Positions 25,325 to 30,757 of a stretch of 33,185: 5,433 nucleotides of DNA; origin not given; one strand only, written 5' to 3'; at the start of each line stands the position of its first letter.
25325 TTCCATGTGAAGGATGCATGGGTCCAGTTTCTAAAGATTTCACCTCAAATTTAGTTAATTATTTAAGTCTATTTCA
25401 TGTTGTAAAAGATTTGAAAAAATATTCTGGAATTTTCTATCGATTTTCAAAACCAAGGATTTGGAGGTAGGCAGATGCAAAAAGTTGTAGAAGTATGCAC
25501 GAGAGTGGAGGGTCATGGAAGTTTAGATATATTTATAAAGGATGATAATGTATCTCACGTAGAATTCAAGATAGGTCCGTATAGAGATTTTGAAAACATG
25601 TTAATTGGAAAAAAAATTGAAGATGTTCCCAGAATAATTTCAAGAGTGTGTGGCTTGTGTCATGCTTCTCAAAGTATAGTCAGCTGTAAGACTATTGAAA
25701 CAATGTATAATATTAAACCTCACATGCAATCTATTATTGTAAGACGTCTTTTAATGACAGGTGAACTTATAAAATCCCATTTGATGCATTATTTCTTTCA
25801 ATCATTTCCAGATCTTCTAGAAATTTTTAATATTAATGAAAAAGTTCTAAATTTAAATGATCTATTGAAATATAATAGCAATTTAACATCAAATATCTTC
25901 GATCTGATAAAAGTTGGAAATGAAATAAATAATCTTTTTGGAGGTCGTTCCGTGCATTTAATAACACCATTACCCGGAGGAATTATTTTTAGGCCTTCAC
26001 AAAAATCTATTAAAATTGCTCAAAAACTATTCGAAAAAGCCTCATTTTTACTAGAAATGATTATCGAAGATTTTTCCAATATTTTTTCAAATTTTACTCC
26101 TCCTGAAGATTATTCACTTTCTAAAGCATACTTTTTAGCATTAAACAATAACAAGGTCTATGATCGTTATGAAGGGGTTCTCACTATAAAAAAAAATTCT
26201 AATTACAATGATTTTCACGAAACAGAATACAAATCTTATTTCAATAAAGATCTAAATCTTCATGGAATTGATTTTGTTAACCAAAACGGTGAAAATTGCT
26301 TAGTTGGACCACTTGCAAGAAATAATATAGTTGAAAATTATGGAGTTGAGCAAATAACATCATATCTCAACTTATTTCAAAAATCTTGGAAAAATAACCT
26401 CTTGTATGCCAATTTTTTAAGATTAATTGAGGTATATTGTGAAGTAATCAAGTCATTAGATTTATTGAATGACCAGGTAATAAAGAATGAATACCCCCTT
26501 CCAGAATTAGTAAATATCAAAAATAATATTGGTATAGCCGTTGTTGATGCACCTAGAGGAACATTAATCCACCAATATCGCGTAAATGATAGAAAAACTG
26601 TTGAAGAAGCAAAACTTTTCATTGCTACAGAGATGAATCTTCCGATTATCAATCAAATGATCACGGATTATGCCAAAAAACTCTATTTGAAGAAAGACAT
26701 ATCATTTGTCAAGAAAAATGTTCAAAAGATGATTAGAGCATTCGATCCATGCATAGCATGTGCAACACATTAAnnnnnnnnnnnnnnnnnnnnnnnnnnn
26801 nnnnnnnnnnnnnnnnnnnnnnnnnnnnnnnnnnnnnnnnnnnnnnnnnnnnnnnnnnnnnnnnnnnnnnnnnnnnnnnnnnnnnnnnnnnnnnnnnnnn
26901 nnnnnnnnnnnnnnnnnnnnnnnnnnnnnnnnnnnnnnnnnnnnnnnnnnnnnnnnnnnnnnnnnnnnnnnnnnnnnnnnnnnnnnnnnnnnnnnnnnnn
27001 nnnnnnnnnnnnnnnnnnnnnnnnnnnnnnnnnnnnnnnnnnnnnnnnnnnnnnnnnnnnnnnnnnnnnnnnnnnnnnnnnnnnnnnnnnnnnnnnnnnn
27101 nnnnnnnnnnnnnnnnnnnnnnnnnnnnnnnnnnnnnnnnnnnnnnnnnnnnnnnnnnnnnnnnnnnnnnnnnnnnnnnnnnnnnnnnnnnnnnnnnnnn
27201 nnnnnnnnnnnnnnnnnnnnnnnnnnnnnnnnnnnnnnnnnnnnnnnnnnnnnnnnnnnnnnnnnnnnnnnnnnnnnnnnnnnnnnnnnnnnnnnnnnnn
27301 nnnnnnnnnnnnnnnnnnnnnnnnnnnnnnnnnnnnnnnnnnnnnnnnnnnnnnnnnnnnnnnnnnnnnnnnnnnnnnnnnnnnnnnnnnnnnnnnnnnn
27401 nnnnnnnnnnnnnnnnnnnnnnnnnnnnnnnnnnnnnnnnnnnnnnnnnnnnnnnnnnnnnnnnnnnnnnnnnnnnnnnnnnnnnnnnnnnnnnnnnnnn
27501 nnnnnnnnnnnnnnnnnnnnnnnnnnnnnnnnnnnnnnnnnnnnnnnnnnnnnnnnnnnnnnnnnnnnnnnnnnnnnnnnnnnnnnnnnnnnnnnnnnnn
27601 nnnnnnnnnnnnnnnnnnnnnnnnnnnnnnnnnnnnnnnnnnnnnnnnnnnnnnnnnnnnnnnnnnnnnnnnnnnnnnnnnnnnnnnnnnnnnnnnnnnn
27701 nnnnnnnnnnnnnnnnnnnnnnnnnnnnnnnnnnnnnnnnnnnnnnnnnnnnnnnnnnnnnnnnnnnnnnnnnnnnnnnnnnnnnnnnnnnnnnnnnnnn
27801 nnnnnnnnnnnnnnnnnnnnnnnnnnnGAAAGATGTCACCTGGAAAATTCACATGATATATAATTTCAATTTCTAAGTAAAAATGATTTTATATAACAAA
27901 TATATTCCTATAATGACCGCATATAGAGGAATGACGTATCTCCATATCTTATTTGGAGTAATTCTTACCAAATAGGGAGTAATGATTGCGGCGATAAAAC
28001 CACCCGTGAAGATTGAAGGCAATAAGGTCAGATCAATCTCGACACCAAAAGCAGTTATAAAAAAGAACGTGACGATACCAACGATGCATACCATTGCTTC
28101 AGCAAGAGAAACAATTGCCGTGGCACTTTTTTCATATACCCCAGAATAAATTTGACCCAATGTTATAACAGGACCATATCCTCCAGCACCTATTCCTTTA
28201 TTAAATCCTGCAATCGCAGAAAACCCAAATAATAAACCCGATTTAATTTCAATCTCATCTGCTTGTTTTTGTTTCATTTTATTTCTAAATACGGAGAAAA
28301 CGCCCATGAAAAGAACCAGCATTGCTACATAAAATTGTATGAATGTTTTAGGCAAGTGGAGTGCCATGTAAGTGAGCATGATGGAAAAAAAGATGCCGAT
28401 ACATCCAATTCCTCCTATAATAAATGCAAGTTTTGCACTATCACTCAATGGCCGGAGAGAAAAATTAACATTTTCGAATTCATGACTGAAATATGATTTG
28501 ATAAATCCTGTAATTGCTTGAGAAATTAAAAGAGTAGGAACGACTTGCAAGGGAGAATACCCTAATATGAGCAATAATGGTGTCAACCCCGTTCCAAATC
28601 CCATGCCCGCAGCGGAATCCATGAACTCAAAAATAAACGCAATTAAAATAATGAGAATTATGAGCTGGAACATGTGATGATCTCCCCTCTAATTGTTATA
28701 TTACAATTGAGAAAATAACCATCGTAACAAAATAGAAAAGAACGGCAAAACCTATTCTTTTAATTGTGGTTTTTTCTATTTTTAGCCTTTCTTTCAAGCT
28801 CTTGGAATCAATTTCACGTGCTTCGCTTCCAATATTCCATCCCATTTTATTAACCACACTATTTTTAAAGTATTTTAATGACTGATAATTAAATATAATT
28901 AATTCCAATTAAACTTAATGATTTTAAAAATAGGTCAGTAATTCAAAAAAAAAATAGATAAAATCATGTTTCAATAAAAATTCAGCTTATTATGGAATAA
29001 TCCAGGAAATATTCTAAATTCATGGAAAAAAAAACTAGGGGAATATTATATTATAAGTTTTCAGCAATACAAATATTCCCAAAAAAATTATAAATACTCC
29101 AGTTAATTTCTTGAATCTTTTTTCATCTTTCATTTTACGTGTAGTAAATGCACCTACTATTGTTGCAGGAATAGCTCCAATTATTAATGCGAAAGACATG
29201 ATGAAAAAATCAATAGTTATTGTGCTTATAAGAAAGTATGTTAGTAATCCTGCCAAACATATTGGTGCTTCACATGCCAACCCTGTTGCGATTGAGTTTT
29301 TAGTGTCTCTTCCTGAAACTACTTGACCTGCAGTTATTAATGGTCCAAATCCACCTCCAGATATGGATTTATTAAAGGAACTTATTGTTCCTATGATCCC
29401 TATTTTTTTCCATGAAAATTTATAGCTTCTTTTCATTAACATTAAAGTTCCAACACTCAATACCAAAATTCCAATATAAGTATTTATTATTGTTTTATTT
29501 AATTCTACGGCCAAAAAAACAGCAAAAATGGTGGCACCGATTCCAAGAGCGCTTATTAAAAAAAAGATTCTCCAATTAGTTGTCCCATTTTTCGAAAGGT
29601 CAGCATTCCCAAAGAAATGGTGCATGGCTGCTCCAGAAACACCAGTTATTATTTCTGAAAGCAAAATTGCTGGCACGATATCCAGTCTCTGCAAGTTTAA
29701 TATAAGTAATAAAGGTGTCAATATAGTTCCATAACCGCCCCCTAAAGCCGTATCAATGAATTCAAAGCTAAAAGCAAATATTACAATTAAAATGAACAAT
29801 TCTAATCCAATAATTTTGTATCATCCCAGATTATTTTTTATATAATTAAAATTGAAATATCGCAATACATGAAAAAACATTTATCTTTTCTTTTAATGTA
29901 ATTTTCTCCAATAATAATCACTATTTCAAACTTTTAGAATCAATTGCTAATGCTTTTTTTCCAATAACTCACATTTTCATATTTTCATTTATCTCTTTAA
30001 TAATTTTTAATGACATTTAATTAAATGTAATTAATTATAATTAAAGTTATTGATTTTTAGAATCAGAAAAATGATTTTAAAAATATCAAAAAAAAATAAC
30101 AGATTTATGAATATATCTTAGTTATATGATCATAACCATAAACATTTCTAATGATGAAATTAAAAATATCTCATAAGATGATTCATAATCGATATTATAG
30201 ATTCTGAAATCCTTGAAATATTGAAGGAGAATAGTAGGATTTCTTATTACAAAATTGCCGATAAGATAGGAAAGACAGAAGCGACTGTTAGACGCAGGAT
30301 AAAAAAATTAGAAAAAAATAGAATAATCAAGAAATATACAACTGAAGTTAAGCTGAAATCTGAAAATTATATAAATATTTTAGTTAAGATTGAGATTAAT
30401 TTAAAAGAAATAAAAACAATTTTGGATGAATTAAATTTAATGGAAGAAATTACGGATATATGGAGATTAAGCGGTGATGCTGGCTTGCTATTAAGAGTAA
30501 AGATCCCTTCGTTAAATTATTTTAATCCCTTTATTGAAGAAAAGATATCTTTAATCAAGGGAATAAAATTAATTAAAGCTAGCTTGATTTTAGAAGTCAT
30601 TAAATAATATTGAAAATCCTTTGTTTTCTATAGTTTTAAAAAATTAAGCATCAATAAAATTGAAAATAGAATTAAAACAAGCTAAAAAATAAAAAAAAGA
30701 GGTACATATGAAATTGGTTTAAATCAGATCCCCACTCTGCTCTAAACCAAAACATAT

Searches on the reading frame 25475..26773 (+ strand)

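Call 9: search_protein_families(library=pfam, proteins=[window:25475-26773:+])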
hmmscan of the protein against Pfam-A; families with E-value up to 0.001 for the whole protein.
window:25475-26773:+ (432 aa): 1 family
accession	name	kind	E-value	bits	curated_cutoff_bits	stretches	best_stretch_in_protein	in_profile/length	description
PF00374.24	NiFeSe_Hases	-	2.2e-23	83.5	25.8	2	37-121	1-85/508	Nickel-dependent hydrogenase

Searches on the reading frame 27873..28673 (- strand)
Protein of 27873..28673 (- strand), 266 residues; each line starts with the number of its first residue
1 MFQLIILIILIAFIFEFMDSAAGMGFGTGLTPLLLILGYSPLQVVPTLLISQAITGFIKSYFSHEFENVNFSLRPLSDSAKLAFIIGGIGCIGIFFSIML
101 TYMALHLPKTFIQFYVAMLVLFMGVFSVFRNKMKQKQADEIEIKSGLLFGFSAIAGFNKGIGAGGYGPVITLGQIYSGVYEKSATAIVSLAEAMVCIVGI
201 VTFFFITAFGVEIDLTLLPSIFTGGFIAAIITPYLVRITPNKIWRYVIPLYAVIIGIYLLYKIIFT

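Call 12: search_protein_families(library=pfam, proteins=[window:27873-28673:-], max_evalue=0.01)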
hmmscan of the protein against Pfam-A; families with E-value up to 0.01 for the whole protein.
window:27873-28673:- (266 aa): 1 family
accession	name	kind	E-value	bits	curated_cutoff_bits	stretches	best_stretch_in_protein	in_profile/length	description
PF01925.25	TauE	-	3.4e-20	73.2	32.6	1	8-259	1-237/237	Sulfite exporter TauE/SafE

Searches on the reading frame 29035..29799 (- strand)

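Call 12: search_protein_families(library=pfam, proteins=[window:29035-29799:-], max_evalue=0.01)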
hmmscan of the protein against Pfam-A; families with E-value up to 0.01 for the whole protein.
window:29035-29799:- (254 aa): 1 family
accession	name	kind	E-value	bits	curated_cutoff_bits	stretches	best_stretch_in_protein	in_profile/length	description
PF01925.25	TauE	-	1.5e-27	97.3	32.6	1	6-243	2-236/237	Sulfite exporter TauE/SafE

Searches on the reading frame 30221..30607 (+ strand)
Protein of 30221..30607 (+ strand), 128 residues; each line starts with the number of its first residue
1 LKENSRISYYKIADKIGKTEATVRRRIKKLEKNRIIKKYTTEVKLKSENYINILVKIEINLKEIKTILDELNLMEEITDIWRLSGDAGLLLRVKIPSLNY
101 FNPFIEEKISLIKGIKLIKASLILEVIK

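Call 12: search_protein_families(library=pfam, proteins=[window:30221-30607:+], max_evalue=0.01)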
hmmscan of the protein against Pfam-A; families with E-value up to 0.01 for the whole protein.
window:30221-30607:+ (128 aa): 9 families
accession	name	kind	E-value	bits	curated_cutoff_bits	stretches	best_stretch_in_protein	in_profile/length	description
PF01037.27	AsnC_trans_reg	-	1.6e-11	44.4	25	1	56-125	2-72/73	Lrp/AsnC ligand binding domain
PF13412.12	HTH_24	-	2.6e-08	33.8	21.9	1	2-37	13-48/48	Winged helix-turn-helix DNA-binding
PF13404.12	HTH_AsnC-type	-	6.8e-08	32.7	27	1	3-31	14-42/42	AsnC-type helix-turn-helix domain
PF08279.18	HTH_11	-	0.00094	19.5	25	1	2-34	11-43/55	HTH domain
PF13730.12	HTH_36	-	0.0037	17.5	25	1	8-36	27-55/55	Helix-turn-helix domain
PF01920.25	Prefoldin_2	-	0.0039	17.6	27.6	1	48-86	15-53/106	Prefoldin subunit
PF22451.2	NirdL-like_HTH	-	0.0043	17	27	1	9-36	19-46/47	Siroheme decarboxylase NirDL-like HTH domain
PF01047.28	MarR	-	0.0057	17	24.6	0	5-39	16-50/59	MarR family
PF13545.12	HTH_Crp_2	-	0.0082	16.5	27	0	6-45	22-61/70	Crp-like helix-turn-helix domain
